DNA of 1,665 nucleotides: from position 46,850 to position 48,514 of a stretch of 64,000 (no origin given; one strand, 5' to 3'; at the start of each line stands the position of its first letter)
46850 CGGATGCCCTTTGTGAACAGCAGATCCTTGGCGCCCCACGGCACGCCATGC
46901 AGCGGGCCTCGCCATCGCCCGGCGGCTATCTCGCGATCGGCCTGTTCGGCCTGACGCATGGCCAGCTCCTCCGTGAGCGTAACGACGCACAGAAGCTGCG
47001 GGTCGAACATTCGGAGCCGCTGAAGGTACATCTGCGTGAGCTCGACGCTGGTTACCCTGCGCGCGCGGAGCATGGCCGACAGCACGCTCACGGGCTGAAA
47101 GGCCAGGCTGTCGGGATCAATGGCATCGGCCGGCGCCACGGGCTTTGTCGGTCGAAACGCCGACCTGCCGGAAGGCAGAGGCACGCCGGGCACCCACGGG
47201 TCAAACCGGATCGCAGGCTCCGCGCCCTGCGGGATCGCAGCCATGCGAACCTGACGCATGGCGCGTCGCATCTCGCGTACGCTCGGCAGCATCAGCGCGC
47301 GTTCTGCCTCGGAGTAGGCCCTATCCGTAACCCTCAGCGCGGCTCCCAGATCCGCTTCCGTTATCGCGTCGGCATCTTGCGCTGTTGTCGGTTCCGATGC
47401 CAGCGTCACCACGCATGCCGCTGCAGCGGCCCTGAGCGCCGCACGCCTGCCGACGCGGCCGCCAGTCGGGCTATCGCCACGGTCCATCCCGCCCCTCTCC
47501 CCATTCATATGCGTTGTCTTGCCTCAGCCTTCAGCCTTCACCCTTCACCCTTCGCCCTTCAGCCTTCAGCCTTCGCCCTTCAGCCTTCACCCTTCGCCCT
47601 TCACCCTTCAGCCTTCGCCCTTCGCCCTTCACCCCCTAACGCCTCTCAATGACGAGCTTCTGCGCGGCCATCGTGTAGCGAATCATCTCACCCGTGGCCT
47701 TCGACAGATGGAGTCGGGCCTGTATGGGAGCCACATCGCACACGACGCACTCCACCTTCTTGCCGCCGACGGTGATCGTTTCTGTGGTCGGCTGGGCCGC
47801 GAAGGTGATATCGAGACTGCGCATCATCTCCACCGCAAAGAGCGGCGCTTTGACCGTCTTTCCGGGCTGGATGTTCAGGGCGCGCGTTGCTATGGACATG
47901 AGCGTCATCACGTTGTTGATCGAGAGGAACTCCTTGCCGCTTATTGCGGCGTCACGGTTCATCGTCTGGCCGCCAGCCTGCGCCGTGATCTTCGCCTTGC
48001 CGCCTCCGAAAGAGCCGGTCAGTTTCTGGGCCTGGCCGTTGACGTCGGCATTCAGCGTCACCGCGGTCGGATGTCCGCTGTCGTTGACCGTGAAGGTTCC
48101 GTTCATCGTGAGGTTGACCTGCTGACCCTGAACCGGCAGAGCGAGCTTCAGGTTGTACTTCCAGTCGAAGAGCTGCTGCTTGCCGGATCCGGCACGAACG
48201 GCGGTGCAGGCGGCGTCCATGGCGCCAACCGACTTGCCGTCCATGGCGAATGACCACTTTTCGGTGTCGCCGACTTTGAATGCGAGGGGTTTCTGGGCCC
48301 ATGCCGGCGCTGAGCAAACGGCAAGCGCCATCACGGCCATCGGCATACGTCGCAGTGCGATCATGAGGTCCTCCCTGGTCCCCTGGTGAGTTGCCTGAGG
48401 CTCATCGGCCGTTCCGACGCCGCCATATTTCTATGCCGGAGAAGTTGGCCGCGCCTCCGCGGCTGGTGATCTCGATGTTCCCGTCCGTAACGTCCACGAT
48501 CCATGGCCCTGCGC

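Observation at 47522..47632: Phased array of 15 CCTTCNN heptamers filling an intergenic spacer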

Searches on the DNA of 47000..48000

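Call 40: search_rna_families(source=window, start=47000, end=48000, threshold=evalue, max_evalue=1)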
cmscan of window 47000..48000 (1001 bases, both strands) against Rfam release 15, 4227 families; matches with E-value up to 1: 0.
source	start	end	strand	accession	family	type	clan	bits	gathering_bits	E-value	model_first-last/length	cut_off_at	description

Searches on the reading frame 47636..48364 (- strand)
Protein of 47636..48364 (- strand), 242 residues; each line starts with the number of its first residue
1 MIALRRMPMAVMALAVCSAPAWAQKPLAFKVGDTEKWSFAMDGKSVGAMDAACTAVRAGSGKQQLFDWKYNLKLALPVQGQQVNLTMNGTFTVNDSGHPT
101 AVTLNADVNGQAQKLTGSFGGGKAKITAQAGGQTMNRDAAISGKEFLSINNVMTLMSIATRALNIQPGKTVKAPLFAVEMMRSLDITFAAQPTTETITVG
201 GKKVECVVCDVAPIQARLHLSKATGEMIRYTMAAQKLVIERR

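Call 8: search_protein_families(library=pfam, proteins=[window:47636-48364:-], max_evalue=0.01)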
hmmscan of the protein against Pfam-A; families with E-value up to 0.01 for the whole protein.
window:47636-48364:- (242 aa): 0 families

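Call 9: find_encoding_contigs(protein=window:47636-48364:-, flank=6000, max_places=10)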
Protein window:47636-48364:- (242 aa): 2 contigs read that carry it; 1 place shown.
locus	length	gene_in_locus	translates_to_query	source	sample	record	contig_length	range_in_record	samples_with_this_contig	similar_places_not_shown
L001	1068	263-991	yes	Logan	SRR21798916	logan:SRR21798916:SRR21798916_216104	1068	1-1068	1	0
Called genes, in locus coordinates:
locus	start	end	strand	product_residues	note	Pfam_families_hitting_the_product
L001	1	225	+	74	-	?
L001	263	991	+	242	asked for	-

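Call 29: find_related_loci(query=window:47636-48364:-, collection=metagenome_contigs, flank=3000)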
Query window:47636-48364:- (242 aa) in metagenome_contigs; peptide patterns used: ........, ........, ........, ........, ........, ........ (x = any residue, [..] = any of these).
41 stretches matched a pattern; 1 encode a relative of the query (tblastn E <= 1e-3); 1 distinct loci.
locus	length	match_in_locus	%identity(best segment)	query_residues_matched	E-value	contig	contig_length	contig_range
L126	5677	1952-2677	99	1-242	4e-165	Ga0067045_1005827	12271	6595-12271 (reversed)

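Call 65: search_protein_families(library=ncbifam, proteins=[window:47636-48364:-], max_evalue=0.1)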
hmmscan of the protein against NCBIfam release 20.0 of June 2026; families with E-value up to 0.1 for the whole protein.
window:47636-48364:- (242 aa): 0 families
